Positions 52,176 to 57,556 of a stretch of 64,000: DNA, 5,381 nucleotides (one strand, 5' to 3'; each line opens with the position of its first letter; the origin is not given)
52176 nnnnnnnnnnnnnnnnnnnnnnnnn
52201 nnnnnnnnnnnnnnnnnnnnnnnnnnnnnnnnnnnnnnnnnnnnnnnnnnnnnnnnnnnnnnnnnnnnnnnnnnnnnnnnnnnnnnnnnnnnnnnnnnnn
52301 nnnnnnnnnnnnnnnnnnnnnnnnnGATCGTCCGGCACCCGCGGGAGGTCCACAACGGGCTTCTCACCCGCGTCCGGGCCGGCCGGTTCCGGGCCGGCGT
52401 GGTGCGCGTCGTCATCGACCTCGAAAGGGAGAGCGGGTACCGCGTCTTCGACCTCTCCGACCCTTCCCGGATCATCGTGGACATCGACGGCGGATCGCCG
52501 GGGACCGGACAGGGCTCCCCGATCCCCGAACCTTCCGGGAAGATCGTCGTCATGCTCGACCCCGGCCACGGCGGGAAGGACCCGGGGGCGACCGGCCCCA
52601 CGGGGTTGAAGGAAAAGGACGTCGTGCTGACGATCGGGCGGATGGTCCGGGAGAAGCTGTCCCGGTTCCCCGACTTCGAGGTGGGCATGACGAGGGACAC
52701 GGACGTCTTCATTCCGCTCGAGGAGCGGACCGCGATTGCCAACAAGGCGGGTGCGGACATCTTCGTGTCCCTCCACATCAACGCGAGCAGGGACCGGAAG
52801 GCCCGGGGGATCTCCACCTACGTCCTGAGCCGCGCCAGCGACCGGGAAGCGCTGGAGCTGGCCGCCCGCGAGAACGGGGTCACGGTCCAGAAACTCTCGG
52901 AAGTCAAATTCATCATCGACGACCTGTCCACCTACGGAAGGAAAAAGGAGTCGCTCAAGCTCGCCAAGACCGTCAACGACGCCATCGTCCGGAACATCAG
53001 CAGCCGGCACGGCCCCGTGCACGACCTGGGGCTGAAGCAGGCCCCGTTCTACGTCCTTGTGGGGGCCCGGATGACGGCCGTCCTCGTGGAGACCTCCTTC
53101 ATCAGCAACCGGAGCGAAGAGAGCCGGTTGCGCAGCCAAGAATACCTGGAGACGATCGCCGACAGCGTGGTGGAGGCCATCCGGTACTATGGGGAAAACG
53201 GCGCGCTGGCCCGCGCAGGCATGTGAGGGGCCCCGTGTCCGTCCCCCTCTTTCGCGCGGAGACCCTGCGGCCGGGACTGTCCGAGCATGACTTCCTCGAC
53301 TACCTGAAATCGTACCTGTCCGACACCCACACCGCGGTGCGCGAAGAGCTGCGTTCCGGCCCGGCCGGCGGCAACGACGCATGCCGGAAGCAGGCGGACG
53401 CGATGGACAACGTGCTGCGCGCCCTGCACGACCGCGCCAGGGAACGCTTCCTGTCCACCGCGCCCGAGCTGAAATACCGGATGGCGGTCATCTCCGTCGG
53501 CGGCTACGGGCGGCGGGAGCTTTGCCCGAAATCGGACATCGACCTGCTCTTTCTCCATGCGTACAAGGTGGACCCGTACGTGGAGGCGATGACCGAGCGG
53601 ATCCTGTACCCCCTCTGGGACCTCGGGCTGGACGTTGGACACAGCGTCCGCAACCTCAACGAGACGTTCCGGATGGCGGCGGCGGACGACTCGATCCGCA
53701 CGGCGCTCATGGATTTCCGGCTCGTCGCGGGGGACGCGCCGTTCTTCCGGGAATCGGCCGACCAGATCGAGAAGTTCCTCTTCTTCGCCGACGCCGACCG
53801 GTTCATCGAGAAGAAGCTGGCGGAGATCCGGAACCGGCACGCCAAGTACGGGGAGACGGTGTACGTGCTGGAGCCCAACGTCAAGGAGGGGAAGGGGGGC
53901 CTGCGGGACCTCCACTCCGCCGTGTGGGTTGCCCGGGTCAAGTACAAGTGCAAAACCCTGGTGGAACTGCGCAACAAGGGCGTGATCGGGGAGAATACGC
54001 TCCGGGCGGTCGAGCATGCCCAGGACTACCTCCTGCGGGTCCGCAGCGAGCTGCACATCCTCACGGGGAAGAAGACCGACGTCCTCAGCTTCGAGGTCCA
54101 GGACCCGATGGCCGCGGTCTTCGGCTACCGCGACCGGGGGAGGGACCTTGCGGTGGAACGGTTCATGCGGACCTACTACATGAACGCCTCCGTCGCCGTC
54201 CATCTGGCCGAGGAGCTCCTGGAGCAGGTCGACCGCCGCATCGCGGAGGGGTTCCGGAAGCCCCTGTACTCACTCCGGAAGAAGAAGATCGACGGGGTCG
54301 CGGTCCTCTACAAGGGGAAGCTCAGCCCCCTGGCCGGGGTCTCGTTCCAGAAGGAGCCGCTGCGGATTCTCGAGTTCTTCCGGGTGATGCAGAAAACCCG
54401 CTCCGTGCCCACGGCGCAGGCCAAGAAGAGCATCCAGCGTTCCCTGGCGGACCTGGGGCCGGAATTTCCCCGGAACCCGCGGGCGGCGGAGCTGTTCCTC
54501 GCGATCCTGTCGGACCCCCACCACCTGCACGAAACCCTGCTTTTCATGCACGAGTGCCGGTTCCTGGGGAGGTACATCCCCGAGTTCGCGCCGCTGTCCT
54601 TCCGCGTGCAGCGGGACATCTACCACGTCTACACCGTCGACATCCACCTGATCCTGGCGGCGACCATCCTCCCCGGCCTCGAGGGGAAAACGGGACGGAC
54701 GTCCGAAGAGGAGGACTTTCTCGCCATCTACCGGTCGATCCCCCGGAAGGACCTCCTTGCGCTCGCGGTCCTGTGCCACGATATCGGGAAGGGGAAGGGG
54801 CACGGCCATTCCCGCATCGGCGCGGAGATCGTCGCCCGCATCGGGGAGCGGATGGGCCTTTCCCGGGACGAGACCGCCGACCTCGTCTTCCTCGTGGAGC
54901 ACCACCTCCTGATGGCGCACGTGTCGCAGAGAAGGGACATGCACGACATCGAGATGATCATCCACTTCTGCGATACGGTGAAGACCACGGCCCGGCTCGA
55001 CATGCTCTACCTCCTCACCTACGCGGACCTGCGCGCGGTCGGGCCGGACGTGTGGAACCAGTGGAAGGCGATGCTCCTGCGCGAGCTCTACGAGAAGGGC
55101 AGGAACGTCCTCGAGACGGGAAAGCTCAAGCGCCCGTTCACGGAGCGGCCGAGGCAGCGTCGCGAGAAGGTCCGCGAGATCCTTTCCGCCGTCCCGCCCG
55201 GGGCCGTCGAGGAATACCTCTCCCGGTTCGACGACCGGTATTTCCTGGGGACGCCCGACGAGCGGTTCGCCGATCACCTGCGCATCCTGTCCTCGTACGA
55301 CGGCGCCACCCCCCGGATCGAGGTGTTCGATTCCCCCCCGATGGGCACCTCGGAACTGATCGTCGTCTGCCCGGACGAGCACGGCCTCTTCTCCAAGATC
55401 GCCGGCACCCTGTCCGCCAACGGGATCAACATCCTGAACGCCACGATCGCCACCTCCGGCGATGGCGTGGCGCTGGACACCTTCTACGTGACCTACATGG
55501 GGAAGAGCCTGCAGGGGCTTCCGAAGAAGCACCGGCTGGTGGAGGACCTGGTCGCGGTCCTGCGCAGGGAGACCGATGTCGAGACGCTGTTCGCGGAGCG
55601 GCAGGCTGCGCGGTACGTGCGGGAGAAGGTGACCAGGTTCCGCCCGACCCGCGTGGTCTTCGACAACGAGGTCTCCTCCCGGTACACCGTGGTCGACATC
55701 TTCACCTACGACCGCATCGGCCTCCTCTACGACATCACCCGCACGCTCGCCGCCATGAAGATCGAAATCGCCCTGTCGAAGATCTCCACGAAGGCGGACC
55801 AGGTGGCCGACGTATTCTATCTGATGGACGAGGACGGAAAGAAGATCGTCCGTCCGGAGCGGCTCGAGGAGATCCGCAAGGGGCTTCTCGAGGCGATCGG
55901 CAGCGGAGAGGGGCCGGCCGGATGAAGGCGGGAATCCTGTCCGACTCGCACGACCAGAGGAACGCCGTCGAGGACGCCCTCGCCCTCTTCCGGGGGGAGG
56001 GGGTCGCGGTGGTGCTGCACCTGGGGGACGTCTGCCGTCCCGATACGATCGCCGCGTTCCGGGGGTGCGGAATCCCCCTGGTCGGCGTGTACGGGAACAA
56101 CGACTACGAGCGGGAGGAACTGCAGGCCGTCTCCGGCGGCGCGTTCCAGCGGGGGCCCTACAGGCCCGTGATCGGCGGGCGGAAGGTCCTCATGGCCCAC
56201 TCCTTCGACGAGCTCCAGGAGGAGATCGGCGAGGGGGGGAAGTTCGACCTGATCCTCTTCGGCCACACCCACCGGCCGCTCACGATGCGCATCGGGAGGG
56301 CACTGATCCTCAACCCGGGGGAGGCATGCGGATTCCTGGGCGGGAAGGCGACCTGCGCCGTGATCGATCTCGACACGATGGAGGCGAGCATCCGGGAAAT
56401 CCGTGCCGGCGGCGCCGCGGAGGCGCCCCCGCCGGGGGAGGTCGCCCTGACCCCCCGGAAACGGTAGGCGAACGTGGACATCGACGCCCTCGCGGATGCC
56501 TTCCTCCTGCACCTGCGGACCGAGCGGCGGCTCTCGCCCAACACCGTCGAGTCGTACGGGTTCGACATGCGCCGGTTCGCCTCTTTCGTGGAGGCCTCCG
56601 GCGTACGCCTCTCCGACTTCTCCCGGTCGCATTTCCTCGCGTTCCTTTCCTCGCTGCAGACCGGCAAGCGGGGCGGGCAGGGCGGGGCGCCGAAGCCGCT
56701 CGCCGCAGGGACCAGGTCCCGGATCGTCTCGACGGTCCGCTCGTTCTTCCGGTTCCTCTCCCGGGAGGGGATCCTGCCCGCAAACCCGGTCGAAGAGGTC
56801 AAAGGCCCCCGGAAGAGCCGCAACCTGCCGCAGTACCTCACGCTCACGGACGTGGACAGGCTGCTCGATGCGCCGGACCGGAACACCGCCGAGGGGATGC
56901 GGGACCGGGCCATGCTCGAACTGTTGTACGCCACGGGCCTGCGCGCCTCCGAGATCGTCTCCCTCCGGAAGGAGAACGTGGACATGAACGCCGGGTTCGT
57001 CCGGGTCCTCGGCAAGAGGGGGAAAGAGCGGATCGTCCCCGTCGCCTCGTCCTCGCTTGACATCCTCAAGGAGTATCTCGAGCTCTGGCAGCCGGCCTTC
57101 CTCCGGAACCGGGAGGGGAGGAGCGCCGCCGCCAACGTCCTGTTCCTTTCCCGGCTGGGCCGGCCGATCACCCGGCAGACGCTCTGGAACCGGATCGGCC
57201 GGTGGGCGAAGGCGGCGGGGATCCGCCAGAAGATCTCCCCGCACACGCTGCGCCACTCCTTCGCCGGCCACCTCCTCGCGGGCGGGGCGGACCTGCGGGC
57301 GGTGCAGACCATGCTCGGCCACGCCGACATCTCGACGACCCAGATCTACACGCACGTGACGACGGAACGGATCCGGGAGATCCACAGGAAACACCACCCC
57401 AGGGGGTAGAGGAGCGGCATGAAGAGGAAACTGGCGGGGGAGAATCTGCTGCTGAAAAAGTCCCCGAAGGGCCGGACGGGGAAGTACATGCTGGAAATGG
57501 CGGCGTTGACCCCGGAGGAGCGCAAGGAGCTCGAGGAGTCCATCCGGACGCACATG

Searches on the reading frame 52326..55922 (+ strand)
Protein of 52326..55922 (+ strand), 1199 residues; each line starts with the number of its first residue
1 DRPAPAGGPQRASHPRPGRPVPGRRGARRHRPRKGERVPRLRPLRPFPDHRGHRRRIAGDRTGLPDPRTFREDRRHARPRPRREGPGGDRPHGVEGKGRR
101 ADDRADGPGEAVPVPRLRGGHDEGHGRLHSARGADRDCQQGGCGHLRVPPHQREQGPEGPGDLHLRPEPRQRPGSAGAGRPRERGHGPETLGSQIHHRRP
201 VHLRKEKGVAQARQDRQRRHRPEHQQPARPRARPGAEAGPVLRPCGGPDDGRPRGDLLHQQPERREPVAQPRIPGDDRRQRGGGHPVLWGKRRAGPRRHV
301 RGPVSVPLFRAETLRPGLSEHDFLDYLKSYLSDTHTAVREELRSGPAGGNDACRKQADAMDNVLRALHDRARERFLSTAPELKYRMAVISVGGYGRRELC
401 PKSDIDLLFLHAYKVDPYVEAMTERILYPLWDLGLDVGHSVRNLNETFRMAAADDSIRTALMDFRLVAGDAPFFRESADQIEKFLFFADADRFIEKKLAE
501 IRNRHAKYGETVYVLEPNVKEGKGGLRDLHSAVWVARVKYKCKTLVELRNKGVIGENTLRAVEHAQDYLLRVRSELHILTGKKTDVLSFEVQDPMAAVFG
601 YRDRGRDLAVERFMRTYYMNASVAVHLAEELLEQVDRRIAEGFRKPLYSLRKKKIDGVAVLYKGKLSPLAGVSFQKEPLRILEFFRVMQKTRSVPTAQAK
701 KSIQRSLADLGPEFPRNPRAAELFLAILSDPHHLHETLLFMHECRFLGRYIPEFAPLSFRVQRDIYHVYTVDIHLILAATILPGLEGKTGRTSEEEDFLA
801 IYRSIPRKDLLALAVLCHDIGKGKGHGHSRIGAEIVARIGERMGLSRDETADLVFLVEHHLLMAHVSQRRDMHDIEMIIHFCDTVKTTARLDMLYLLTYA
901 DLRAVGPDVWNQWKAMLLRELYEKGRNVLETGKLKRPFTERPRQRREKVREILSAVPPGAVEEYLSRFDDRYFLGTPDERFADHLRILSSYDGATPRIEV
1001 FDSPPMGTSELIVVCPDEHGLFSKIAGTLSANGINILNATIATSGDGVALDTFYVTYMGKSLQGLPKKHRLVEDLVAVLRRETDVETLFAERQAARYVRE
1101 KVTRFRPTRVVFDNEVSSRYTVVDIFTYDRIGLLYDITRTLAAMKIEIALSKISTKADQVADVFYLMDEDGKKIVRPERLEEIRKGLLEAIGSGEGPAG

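Call 39: search_protein_families(library=pfam, proteins=[window:52326-55922:+], max_evalue=0.0001)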
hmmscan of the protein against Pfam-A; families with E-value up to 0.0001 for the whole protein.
window:52326-55922:+ (1199 aa): 5 families
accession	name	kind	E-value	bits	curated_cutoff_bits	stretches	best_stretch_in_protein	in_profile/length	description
PF08335.16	GlnD_UR_UTase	-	7.5e-39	133.4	21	1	492-631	1-140/141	GlnD PII-uridylyltransferase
PF01842.31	ACT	-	2.4e-16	59.6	27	1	1010-1055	2-48/66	ACT domain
PF24931.1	ACT_ACR9_3rd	-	9.8e-15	54.9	27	1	1110-1187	2-80/98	ACR9-like, ACT-like domain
PF01966.28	HD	-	3.4e-08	34.2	22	1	790-884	20-112/116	HD domain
PF13291.12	ACT_4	-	5.6e-08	33.8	27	0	1123-1163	9-50/80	ACT domain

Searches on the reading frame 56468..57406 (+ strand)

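Call 39: search_protein_families(library=pfam, proteins=[window:56468-57406:+], max_evalue=0.0001)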
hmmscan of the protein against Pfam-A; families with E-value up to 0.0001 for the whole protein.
window:56468-57406:+ (313 aa): 3 families
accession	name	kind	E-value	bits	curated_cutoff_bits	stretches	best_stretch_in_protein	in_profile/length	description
PF00589.27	Phage_integrase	-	3.2e-50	170.7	27.1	1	123-300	2-171/172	Phage integrase family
PF02899.23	Phage_int_SAM_1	-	6.9e-15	55.5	22.3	1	10-101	2-83/83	Phage integrase, N-terminal SAM-like domain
PF13495.12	Phage_int_SAM_4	-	4.3e-06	27.5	27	1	9-95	2-76/85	Phage integrase, N-terminal SAM-like domain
